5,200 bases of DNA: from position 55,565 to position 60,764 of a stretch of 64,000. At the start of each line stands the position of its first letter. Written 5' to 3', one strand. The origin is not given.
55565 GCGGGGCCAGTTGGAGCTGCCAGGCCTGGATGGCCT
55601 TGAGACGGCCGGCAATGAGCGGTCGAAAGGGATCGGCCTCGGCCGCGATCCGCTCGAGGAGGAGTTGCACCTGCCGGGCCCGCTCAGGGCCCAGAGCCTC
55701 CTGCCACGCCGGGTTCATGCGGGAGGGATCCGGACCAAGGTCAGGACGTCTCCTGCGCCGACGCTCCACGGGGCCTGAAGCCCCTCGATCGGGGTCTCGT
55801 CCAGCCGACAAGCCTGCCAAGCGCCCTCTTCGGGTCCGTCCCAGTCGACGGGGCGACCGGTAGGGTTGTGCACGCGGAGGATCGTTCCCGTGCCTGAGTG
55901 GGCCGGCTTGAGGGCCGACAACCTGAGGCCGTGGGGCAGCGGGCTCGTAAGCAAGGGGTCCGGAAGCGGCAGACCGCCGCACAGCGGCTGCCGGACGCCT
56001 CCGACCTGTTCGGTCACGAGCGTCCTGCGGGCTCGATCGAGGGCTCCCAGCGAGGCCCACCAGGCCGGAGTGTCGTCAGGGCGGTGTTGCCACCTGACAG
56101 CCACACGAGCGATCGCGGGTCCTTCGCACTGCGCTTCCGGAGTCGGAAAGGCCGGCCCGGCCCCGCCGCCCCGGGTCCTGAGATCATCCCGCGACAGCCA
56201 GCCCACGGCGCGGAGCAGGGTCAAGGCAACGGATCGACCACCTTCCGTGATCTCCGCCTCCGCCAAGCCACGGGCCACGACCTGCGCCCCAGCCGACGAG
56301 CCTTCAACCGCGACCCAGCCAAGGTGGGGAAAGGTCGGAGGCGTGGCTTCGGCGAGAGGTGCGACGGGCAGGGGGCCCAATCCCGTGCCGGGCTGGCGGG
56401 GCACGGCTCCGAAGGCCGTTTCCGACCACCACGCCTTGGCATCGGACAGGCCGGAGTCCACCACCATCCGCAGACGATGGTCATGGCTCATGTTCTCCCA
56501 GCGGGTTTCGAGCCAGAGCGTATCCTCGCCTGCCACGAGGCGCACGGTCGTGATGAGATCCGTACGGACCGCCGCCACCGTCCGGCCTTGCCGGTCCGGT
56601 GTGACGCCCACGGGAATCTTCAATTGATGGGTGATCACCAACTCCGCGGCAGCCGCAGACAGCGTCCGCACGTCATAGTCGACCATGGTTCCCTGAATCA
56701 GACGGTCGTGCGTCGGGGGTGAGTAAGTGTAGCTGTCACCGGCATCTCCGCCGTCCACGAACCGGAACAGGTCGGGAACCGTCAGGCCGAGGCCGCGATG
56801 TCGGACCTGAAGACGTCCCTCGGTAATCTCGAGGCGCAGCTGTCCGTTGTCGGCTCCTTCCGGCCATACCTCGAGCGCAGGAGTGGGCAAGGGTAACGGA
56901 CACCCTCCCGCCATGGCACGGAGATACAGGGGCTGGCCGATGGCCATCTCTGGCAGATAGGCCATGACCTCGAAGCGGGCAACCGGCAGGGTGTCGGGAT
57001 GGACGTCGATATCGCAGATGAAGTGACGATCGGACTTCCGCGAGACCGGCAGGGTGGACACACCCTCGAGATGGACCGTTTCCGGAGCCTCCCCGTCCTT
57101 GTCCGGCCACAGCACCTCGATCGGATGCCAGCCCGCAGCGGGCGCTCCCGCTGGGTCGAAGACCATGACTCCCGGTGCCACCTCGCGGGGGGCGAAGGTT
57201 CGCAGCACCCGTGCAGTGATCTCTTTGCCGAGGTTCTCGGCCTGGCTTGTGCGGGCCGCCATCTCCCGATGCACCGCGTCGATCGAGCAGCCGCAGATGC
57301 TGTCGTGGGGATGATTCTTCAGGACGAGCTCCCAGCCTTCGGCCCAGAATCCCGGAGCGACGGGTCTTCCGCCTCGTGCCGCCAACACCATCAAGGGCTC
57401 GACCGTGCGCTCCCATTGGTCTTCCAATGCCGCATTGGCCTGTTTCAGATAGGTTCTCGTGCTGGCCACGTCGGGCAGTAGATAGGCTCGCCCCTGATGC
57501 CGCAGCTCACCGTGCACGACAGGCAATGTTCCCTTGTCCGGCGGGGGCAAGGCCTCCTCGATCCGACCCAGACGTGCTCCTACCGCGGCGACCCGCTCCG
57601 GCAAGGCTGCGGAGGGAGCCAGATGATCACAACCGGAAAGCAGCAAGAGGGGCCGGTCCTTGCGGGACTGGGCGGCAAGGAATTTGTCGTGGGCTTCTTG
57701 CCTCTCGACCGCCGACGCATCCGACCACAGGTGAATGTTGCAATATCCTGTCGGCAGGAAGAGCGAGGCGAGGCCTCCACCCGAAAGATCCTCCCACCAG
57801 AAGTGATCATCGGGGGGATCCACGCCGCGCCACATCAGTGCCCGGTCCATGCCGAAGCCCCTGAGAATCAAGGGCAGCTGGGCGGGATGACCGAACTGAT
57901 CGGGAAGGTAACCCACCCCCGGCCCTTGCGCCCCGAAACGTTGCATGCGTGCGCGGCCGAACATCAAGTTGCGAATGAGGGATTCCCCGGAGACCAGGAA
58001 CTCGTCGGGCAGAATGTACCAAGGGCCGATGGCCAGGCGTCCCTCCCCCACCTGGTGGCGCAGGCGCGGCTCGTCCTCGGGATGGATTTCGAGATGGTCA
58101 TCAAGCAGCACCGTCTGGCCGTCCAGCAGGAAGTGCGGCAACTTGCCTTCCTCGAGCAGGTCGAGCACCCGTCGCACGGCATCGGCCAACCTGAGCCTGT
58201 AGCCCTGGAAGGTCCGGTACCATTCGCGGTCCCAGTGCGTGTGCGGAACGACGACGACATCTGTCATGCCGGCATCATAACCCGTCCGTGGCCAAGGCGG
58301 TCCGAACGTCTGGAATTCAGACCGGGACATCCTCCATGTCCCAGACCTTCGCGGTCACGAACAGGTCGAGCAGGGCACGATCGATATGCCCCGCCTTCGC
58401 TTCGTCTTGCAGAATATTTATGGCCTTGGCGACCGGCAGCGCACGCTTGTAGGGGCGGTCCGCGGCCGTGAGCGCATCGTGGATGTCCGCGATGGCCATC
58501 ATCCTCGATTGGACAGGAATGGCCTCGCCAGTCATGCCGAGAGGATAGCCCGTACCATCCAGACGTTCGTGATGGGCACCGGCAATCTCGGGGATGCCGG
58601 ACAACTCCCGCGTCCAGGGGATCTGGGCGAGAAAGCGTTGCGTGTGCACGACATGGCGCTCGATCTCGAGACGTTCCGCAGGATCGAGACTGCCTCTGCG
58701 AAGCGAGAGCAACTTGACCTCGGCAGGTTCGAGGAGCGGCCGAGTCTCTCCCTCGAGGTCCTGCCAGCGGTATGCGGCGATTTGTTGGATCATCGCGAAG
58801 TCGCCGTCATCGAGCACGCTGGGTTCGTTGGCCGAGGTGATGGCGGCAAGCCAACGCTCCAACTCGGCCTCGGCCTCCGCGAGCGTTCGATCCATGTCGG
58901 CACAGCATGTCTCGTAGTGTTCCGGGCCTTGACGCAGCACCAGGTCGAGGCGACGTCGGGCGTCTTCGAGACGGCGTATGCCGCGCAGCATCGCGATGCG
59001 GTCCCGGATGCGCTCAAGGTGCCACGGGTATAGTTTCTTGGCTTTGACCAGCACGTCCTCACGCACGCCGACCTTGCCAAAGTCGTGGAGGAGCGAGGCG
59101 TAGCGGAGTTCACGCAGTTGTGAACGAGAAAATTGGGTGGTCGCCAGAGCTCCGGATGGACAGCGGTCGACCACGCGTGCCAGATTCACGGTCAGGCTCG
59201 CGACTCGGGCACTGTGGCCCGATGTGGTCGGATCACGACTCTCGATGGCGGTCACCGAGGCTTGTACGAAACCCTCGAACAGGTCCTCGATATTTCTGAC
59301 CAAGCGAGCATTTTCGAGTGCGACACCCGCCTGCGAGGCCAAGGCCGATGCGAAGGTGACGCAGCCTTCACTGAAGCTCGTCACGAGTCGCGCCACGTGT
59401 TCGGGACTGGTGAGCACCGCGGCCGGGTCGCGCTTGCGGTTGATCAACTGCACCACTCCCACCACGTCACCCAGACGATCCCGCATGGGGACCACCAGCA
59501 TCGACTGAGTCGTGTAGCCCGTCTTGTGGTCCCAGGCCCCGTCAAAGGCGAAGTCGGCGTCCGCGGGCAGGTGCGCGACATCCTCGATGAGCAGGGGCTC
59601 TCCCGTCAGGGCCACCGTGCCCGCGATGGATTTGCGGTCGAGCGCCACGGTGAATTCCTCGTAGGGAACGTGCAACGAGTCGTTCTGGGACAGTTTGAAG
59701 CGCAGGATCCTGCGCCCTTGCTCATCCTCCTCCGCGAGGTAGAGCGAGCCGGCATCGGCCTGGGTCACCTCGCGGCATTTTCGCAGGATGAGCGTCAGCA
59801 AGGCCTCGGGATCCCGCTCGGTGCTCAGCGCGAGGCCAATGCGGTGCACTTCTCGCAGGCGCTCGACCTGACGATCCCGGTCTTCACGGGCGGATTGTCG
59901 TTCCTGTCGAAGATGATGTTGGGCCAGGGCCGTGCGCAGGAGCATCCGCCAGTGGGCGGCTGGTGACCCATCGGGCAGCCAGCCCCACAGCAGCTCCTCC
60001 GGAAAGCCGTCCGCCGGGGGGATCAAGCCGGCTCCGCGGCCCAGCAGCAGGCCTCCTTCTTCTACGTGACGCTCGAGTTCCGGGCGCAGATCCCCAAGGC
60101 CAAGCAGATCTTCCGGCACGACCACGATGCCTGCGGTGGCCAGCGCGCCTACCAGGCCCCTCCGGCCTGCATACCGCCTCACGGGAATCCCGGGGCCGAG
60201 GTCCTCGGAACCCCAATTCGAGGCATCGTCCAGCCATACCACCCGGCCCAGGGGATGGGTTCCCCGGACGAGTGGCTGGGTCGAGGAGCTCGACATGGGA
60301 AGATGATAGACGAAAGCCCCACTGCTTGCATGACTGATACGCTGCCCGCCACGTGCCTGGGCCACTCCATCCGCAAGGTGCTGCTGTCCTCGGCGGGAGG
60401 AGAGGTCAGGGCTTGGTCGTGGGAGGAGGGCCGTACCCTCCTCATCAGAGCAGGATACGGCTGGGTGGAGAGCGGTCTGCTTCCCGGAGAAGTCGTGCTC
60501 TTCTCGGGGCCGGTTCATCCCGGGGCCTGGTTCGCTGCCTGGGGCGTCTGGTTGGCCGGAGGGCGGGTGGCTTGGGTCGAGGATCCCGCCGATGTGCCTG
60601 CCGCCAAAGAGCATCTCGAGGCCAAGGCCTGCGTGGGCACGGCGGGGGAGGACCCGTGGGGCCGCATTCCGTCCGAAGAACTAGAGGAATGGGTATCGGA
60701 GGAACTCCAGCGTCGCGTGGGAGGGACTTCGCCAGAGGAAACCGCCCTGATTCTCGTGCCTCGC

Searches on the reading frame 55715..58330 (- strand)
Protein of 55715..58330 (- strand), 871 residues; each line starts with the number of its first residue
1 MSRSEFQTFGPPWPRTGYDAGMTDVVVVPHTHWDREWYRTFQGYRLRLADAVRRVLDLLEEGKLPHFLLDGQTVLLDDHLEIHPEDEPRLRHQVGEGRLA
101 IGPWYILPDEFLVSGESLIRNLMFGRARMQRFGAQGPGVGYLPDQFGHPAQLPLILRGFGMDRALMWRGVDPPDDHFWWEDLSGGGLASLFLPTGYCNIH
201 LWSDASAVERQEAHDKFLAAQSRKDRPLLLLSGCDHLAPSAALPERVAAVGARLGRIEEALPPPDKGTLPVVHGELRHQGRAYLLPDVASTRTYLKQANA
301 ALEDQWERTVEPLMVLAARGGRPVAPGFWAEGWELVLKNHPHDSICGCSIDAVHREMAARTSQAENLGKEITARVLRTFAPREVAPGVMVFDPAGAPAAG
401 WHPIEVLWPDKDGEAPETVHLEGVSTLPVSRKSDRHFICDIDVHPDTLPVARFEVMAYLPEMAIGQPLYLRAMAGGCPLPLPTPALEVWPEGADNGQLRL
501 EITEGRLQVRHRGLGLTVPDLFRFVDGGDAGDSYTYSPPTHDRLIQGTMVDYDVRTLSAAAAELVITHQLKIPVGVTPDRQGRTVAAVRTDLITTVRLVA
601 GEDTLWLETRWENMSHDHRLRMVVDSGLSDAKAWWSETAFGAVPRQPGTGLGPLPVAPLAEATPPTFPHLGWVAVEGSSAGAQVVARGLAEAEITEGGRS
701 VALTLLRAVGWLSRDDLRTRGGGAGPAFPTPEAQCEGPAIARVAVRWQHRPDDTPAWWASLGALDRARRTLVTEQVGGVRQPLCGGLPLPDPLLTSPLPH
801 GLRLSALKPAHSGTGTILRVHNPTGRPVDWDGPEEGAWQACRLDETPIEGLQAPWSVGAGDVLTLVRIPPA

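Call 73: search_protein_families(library=pfam, proteins=[window:55715-58330:-], max_evalue=0.00001)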
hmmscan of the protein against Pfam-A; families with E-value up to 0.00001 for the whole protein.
window:55715-58330:- (871 aa): 2 families
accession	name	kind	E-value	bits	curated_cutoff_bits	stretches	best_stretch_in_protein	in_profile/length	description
PF01074.27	Glyco_hydro_38N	-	7.3e-30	104.7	25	1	25-235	2-217/270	Glycosyl hydrolases family 38 N-terminal domain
PF09261.16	Alpha-mann_mid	-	1.3e-08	35.2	31.1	1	287-377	5-94/96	Alpha mannosidase middle domain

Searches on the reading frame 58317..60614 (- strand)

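Call 73: search_protein_families(library=pfam, proteins=[window:58317-60614:-], max_evalue=0.00001)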
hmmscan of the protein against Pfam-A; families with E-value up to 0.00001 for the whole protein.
window:58317-60614:- (765 aa): 4 families
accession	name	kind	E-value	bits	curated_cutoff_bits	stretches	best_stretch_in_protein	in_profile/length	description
PF13487.12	HD_5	-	2.6e-33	115.6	27.2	1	630-748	57-170/170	HD domain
PF01590.32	GAF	-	1.3e-13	52.1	22.4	1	268-433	1-133/133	GAF domain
PF13185.12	GAF_2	-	6.2e-12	46.3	28.6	1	266-434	1-136/136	GAF domain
PF01966.28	HD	-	3.8e-06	27.6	22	0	465-550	2-73/116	HD domain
